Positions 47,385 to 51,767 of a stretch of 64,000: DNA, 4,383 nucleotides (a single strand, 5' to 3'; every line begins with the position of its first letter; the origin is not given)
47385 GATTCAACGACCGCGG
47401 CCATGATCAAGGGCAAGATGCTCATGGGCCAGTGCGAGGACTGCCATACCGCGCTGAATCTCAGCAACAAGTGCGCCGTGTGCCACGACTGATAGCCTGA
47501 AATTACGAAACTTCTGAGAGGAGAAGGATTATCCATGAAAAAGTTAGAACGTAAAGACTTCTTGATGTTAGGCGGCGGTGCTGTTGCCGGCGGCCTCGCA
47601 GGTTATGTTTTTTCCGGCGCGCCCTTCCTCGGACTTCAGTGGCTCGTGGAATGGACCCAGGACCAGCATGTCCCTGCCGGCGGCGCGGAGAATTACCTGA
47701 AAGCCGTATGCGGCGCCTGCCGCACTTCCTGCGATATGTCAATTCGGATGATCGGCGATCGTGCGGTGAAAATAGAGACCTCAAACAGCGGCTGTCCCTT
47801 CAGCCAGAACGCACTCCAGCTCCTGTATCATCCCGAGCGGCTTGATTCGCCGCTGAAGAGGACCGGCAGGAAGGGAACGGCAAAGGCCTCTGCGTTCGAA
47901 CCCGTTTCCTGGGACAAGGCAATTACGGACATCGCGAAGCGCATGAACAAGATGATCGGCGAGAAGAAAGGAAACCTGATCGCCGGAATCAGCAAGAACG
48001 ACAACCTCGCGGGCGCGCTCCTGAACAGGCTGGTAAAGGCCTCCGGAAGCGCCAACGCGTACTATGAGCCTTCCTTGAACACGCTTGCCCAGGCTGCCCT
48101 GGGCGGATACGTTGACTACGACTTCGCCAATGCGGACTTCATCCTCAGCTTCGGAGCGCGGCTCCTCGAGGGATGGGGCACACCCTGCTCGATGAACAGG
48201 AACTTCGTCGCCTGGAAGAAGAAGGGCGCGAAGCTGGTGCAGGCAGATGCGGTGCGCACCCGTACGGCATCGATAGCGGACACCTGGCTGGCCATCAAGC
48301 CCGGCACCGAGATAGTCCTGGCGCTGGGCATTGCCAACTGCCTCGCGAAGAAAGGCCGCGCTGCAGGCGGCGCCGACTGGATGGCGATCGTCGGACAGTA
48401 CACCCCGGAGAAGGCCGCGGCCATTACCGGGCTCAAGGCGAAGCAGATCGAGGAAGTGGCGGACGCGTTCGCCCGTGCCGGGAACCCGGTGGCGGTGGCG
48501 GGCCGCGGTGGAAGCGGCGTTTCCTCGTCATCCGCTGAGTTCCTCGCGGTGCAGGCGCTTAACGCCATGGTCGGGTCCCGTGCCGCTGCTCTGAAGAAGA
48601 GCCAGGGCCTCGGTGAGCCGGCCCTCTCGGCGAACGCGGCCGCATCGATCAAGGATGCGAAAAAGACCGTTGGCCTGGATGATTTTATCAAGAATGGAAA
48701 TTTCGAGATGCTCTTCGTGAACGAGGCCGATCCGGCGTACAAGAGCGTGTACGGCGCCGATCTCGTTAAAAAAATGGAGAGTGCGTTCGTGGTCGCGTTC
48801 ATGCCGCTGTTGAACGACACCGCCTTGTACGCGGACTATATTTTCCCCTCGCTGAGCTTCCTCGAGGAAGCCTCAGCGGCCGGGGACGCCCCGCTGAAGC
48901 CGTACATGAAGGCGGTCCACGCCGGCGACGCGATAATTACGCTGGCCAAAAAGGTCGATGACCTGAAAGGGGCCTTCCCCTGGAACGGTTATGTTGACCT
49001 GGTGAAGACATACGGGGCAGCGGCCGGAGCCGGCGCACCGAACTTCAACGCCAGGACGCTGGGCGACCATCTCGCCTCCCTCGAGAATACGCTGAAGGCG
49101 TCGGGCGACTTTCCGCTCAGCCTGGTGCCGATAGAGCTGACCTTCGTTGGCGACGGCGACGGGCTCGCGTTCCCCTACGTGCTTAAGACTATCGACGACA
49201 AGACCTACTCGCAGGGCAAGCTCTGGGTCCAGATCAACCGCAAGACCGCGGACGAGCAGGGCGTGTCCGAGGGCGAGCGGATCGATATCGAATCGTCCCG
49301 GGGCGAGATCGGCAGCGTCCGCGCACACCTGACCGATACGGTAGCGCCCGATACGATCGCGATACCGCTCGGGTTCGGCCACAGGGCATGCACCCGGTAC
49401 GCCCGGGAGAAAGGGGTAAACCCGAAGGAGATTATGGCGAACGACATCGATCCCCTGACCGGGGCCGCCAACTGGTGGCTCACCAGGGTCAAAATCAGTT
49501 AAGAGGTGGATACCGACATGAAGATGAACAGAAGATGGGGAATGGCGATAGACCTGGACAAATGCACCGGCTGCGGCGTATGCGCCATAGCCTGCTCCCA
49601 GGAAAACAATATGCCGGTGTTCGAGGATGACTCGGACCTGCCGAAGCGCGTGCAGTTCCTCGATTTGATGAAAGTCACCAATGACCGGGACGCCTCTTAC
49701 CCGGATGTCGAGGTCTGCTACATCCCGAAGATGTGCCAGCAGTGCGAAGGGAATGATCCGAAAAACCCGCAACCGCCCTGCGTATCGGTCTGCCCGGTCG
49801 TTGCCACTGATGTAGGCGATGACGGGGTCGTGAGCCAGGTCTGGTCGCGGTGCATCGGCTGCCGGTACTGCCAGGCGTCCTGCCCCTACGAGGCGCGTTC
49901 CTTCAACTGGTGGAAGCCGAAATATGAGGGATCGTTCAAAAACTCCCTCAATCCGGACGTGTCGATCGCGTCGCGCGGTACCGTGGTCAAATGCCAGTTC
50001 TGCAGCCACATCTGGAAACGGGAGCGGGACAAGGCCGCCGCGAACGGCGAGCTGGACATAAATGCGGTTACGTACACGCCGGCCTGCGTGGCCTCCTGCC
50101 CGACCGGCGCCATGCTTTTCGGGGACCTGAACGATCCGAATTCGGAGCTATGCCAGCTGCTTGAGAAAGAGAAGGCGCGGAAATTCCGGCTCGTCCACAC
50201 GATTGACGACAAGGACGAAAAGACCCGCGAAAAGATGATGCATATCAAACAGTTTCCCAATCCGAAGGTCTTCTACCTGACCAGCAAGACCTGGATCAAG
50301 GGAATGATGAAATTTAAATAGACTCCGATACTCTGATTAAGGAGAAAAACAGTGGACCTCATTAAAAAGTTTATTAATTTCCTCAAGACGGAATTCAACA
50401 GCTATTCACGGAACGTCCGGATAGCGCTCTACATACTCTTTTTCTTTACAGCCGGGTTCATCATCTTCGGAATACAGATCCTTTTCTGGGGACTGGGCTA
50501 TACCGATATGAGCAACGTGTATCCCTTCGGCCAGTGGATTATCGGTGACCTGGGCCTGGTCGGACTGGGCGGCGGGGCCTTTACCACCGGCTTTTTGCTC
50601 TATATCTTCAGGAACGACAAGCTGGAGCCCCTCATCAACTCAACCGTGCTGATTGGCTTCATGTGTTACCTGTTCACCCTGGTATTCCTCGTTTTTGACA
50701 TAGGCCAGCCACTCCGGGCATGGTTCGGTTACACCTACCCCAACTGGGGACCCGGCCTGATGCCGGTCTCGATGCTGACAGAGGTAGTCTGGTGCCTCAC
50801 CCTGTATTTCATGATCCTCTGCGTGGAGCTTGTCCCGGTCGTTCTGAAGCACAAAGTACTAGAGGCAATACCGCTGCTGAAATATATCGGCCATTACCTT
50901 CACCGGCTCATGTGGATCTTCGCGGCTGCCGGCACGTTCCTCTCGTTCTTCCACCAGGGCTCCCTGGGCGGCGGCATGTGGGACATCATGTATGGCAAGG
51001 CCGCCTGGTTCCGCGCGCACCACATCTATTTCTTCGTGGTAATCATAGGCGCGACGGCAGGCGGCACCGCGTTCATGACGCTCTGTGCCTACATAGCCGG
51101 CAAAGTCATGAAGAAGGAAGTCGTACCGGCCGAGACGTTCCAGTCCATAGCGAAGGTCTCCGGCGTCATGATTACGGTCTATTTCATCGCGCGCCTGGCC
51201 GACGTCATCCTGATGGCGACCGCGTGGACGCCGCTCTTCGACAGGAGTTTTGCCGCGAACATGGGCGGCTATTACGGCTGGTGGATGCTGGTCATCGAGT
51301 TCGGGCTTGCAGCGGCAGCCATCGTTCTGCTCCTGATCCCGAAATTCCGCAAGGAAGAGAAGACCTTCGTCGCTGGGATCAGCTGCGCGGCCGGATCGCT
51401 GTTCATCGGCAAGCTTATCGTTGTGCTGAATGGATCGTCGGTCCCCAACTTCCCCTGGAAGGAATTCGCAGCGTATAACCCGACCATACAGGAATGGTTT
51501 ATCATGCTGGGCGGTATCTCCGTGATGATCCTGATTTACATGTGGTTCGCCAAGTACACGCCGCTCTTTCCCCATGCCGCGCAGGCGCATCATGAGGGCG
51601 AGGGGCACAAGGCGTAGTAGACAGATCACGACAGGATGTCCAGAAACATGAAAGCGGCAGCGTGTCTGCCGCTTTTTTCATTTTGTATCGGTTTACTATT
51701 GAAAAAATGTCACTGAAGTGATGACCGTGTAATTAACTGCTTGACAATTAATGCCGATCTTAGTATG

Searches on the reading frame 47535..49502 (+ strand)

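Call 20: search_protein_families(library=pfam, proteins=[window:47535-49502:+])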
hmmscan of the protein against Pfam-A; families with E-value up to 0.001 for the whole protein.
window:47535-49502:+ (655 aa): 2 families
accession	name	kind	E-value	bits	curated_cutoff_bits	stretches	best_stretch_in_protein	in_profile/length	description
PF00384.28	Molybdopterin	-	4.6e-25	88.8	24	1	102-447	1-318/353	Molybdopterin oxidoreductase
PF01568.27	Molydop_binding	-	5.7e-12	46.1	26.8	1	560-644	26-103/110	Molydopterin dinucleotide binding domain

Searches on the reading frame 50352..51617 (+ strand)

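Call 20: search_protein_families(library=pfam, proteins=[window:50352-51617:+])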
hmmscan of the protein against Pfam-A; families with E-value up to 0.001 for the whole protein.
window:50352-51617:+ (421 aa): 1 family
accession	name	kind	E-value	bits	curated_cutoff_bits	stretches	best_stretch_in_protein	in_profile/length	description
PF03916.19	NrfD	-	5.9e-11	43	25.8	1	51-354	3-302/313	Polysulphide reductase, NrfD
